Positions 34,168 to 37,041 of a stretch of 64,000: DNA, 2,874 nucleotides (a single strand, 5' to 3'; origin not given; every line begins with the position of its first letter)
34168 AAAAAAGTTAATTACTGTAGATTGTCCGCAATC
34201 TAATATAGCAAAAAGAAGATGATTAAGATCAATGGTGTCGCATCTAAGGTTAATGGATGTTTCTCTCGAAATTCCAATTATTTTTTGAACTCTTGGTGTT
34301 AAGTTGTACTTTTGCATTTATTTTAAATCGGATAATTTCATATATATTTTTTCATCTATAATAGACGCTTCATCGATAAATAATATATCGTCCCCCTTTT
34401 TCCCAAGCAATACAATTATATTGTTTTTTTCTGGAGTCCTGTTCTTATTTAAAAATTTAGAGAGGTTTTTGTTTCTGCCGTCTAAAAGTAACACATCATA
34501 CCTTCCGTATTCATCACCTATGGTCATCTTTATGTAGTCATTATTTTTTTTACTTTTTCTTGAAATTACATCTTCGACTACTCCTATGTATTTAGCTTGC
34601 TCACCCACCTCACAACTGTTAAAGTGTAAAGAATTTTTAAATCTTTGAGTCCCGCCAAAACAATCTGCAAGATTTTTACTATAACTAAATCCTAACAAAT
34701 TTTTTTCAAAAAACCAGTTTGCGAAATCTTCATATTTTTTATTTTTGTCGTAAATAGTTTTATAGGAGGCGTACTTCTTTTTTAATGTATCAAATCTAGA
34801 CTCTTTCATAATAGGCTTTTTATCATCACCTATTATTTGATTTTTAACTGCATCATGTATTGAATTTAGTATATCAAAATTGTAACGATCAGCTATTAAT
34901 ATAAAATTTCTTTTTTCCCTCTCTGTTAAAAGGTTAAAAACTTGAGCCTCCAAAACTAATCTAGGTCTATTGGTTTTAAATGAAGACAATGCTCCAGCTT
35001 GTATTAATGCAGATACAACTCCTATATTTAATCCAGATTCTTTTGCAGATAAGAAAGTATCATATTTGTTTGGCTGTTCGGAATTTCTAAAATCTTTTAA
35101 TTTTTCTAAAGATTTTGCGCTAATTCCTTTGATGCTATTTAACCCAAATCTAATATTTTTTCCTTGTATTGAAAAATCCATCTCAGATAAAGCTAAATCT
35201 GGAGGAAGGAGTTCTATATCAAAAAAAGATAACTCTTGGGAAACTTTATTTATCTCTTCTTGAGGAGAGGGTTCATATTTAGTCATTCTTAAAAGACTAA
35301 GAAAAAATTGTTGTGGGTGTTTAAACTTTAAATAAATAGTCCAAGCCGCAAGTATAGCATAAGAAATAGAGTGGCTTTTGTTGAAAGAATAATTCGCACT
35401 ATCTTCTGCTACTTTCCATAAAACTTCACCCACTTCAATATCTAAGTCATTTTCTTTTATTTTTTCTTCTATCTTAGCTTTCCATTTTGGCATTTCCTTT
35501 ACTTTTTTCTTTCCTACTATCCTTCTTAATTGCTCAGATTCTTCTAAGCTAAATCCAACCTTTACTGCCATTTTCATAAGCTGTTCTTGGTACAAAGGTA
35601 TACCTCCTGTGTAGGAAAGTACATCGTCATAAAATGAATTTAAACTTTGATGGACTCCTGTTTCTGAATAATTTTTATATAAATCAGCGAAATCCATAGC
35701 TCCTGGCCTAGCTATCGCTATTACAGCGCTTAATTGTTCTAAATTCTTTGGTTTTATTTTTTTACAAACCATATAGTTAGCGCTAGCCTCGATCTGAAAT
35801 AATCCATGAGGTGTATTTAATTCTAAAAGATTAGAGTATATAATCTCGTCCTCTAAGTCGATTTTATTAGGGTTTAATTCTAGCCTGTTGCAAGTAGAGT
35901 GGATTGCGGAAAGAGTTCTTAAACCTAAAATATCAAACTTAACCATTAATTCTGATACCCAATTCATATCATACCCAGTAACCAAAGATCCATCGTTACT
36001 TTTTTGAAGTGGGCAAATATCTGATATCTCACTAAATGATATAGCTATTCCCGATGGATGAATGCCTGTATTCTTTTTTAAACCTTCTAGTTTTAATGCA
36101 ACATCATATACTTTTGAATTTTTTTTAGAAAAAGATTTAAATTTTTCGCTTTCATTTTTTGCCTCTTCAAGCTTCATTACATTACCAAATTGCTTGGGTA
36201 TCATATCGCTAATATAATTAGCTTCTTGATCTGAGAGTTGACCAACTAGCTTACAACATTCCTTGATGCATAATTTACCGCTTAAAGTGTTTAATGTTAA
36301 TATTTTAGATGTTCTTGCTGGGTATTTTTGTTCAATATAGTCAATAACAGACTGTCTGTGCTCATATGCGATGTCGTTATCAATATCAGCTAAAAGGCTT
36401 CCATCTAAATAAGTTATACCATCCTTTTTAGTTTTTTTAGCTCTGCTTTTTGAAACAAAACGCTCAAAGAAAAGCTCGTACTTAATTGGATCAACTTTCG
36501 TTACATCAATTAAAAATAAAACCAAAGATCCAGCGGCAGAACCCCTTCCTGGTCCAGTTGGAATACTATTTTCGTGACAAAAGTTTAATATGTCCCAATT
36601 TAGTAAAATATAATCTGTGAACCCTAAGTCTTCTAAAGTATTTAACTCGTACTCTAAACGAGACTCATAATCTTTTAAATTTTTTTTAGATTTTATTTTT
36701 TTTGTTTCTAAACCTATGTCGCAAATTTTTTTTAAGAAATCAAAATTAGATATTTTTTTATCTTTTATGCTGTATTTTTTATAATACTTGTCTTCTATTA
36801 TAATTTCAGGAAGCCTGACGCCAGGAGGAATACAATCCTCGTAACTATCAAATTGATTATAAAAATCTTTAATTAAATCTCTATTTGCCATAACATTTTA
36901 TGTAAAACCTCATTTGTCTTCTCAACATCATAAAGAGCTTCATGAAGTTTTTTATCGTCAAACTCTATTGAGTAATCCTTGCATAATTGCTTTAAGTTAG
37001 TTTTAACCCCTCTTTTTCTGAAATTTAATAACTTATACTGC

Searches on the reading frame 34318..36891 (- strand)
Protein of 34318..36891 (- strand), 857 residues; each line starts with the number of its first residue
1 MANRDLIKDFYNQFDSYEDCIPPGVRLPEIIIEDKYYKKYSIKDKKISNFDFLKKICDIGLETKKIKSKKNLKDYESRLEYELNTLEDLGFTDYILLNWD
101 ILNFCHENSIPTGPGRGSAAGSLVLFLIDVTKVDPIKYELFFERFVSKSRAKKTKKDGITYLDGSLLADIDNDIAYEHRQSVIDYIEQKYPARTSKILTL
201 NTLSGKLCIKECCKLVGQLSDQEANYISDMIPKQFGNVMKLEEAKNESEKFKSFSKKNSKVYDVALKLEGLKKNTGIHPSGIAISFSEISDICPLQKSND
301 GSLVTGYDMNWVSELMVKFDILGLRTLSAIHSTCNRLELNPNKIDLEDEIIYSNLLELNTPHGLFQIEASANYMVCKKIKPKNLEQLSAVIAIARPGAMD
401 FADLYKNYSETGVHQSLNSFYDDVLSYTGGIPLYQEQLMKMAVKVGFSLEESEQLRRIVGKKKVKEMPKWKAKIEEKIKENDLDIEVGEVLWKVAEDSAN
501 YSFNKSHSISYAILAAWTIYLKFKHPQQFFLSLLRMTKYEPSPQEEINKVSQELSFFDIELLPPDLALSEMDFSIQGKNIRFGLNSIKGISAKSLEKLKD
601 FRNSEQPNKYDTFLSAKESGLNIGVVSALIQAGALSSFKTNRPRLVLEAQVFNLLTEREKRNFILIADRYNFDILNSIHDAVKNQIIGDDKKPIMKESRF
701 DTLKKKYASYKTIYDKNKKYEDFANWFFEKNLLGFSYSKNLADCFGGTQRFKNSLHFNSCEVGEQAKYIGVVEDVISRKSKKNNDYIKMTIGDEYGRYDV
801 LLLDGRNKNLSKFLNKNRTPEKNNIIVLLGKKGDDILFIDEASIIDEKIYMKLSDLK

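Call 9: search_protein_families(library=phrogs, proteins=[window:34318-36891:-], max_evalue=0.00001)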
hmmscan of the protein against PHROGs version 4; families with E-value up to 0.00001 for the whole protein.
window:34318-36891:- (857 aa): 9 families
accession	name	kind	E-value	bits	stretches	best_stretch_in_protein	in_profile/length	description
phrog_405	-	DNA, RNA and nucleotide metabolism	4.4e-159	532.6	1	43-843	330-1082/1190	DNA polymerase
phrog_11165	-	DNA, RNA and nucleotide metabolism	4.3e-79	267.4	1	53-612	15-586/782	DNA polymerase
phrog_12219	-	DNA, RNA and nucleotide metabolism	2.8e-67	228.7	1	168-723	2-605/823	DNA polymerase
phrog_21652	-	DNA, RNA and nucleotide metabolism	1.6e-39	136.8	1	118-486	36-436/476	DNA polymerase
phrog_13169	-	DNA, RNA and nucleotide metabolism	2.9e-17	63.7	1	51-154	315-417/463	DNA polymerase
phrog_4335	-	unknown function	7.7e-17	62.6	1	477-605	7-132/421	-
phrog_7513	-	unknown function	1.3e-16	61.5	1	35-156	329-454/461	-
phrog_11127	-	DNA, RNA and nucleotide metabolism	1.1e-09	39.5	1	68-146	92-170/171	DNA polymerase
phrog_11778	-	DNA, RNA and nucleotide metabolism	2e-06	28.3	0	351-404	99-150/197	DNA polymerase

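Call 56: search_dna_similar(query=window:34318-36891:-, collection=phages, mode=protein, max_rows=15)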
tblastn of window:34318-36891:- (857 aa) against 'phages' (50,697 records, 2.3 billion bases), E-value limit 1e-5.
Records with a match: 1385; places in all: 1392; records where one place covers at least 80% of the query: 15.
Best place of each record, by identity: <60% 1385.
By first word of the organism name: Pseudomonas 302; Mycobacterium 281; Streptomyces 211; Gordonia 132; Bacillus 99; Bacteriophage 41; Microbacterium 36; Escherichia 31; Staphylococcus 23; Rhodococcus 22; and 57 more.
By host as written in the record: Mycobacterium smegmatis mc2 155 203; Pseudomonas aeruginosa 118; - 98; Pseudomonas aeruginosa PAO1 86; Streptomyces griseus ATCC 10137 81; Gordonia terrae 3612 65; Streptomyces lividans JI 1326 44; Mycobacterium smegmatis mc#155 37; and 231 more.
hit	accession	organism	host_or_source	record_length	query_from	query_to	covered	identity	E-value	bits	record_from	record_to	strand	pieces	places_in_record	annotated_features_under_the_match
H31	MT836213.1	Bacteriophage sp.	human fecal samples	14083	49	803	88%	28.6%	2e-83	299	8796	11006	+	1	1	record has no annotation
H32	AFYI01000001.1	Salmonella enterica subsp. enterica serovar Infantis str. ...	Homo sapiens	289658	51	818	90%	27.1%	6e-70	259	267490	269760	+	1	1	DNA polymerase III subunit alpha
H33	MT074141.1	Bacteroides phage DAC22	Bacteroides thetaiotaomicron VPI-5489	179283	75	802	85%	27.0%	7e-46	185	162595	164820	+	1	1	hypothetical protein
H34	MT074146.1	Bacteroides phage SJC03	Bacteroides thetaiotaomicron VPI-5494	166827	75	802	85%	27.0%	1e-45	184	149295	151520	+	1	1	hypothetical protein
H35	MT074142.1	Bacteroides phage DAC23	Bacteroides thetaiotaomicron VPI-5490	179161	75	802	85%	27.0%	2e-45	184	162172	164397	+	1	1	hypothetical protein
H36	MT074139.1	Bacteroides phage DAC19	Bacteroides thetaiotaomicron VPI-5487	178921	75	802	85%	27.0%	3e-45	183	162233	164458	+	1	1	hypothetical protein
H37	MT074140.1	Bacteroides phage DAC20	Bacteroides thetaiotaomicron VPI-5488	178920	75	802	85%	27.0%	3e-45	183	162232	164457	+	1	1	hypothetical protein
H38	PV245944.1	Chryseobacterium phage MA9V-3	Chryseobacterium sp. MA9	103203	60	781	84%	27.1%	1e-57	221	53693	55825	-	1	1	DNA polymerase III subunit alpha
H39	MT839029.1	Bacteriophage sp.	human fecal samples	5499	51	796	87%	26.0%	7e-55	212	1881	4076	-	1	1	record has no annotation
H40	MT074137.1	Bacteroides phage DAC16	Bacteroides thetaiotaomicron VPI-5485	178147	75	802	85%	26.2%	5e-45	182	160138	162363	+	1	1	hypothetical protein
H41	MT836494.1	Bacteriophage sp.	human fecal samples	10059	49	664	72%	30.8%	2e-82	296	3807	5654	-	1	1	record has no annotation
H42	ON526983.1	Streptomyces phage VieEnRose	Streptomyces sanglieri UNT16F27A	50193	75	817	87%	25.5%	4e-57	220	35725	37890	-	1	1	54: DnaE-like DNA polymerase III alpha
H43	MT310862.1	Streptomyces phage Itza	Streptomyces griseofuscus ATCC 23916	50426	75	817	87%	25.4%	2e-56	218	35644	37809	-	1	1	54: DnaE-like DNA polymerase III alpha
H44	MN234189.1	Streptomyces phage Urza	Streptomyces griseofuscus ATCC 23916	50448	75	817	87%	25.4%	2e-56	218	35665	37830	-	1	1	53: DnaE-like DNA polymerase III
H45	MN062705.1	Streptomyces phage Celia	Streptomyces xanthochromogenes NRRL ...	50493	75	817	87%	25.4%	2e-56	218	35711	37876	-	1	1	53: DnaE-like DNA polymerase III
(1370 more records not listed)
